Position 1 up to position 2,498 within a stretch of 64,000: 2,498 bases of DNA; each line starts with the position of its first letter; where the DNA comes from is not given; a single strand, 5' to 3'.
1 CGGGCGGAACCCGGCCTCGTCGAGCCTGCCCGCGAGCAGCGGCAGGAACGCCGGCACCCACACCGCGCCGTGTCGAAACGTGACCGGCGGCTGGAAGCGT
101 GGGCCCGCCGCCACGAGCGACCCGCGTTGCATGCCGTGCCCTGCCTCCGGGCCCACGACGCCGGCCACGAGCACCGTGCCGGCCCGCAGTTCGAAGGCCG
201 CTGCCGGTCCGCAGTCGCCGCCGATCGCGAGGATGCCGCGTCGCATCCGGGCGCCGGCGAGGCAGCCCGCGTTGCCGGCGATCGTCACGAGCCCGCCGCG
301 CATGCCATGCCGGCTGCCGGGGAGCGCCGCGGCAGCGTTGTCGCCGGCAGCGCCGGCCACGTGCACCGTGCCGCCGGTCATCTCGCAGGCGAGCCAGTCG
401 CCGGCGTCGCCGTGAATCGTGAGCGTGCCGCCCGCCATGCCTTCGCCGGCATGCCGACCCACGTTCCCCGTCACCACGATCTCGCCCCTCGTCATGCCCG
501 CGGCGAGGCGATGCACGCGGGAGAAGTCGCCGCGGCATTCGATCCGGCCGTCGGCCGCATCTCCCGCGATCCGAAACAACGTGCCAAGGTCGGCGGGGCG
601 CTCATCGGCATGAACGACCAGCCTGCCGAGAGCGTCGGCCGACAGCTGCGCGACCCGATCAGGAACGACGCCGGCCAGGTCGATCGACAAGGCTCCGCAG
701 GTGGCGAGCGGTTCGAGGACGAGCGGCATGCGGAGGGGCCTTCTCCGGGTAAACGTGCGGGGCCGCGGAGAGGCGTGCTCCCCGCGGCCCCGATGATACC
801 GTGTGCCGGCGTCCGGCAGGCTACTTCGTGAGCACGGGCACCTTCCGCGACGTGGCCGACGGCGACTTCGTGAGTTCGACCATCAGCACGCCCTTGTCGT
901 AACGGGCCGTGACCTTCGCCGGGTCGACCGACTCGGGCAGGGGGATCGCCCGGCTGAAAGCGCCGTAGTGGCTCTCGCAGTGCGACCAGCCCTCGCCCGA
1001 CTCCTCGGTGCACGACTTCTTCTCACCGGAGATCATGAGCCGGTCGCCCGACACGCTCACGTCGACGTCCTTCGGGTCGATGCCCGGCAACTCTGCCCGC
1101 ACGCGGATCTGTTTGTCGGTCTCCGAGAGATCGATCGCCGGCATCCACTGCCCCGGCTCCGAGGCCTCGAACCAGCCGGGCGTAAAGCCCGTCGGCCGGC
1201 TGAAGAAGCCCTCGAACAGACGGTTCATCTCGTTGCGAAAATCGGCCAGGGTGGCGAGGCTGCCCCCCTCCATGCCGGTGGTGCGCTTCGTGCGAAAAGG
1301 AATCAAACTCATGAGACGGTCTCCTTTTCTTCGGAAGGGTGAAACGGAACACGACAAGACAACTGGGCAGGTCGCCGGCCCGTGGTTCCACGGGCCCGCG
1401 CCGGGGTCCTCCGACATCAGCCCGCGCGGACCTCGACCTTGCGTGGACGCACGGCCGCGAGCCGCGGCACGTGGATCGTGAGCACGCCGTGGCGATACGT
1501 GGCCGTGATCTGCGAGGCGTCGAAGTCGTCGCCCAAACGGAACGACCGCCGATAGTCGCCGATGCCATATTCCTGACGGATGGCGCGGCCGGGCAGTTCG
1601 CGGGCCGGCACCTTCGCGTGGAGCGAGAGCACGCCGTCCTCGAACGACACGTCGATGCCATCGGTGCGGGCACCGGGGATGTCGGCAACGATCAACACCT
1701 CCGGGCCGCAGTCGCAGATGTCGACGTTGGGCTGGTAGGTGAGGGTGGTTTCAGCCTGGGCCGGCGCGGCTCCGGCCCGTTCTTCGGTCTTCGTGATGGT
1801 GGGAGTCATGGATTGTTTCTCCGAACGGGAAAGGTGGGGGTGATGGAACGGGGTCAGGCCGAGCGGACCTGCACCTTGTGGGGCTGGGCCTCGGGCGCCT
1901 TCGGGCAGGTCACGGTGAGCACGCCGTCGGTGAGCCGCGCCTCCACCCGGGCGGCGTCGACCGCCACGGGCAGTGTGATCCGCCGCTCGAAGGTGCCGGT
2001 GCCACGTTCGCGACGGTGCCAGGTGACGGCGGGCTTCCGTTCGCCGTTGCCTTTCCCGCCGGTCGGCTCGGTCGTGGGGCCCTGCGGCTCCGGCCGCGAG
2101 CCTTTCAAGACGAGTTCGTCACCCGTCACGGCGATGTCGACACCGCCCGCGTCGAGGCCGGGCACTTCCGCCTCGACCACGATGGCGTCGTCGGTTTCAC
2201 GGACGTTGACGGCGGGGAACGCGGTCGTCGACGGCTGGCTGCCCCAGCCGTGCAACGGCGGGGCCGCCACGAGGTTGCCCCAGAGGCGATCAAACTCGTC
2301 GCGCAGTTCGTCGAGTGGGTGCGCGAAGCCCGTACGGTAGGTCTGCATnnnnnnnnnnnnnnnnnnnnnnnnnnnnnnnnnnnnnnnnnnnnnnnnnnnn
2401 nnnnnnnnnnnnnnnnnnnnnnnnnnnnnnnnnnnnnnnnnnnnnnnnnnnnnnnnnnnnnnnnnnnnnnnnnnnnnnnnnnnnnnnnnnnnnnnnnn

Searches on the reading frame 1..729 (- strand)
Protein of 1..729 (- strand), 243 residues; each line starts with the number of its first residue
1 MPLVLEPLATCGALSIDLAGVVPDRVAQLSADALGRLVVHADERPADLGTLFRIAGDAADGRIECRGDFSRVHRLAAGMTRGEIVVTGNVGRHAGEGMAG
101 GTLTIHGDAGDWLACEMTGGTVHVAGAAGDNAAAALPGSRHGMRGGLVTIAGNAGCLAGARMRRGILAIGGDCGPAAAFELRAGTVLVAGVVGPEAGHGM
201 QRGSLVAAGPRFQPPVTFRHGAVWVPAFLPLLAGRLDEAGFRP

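Call 25: search_protein_families(library=pfam, proteins=[window:1-729:-], max_evalue=0.001)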
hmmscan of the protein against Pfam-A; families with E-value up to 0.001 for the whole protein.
window:1-729:- (243 aa): 1 family
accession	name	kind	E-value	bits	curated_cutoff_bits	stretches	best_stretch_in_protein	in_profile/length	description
PF01493.24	GXGXG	-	2.7e-07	30.7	32.5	2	73-128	112-166/190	GXGXG motif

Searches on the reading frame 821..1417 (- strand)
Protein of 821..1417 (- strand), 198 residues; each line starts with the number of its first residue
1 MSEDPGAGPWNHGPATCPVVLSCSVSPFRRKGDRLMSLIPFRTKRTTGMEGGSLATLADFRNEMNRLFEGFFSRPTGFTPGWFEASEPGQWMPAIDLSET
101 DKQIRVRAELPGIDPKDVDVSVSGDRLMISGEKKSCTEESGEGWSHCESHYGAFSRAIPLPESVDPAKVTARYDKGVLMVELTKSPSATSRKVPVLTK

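Call 25: search_protein_families(library=pfam, proteins=[window:821-1417:-], max_evalue=0.001)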
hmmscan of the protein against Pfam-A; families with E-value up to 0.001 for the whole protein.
window:821-1417:- (198 aa): 2 families
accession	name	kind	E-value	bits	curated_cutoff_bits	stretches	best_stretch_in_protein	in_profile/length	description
PF00011.27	HSP20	-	3.3e-21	75.7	20.8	1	98-195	3-101/102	Hsp20/alpha crystallin family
PF17886.7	ArsA_HSP20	-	1.7e-08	34.4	22.5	1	101-181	1-62/63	HSP20-like domain found in ArsA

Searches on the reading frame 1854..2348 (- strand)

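Call 25: search_protein_families(library=pfam, proteins=[window:1854-2348:-], max_evalue=0.001)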
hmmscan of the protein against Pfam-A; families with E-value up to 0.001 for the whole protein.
window:1854-2348:- (164 aa): 2 families
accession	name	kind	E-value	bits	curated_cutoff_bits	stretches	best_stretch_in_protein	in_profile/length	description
PF00011.27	HSP20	-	2.2e-18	66.6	20.8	1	49-161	2-101/102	Hsp20/alpha crystallin family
PF17886.7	ArsA_HSP20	-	1.8e-06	27.9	22.5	1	53-147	1-62/63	HSP20-like domain found in ArsA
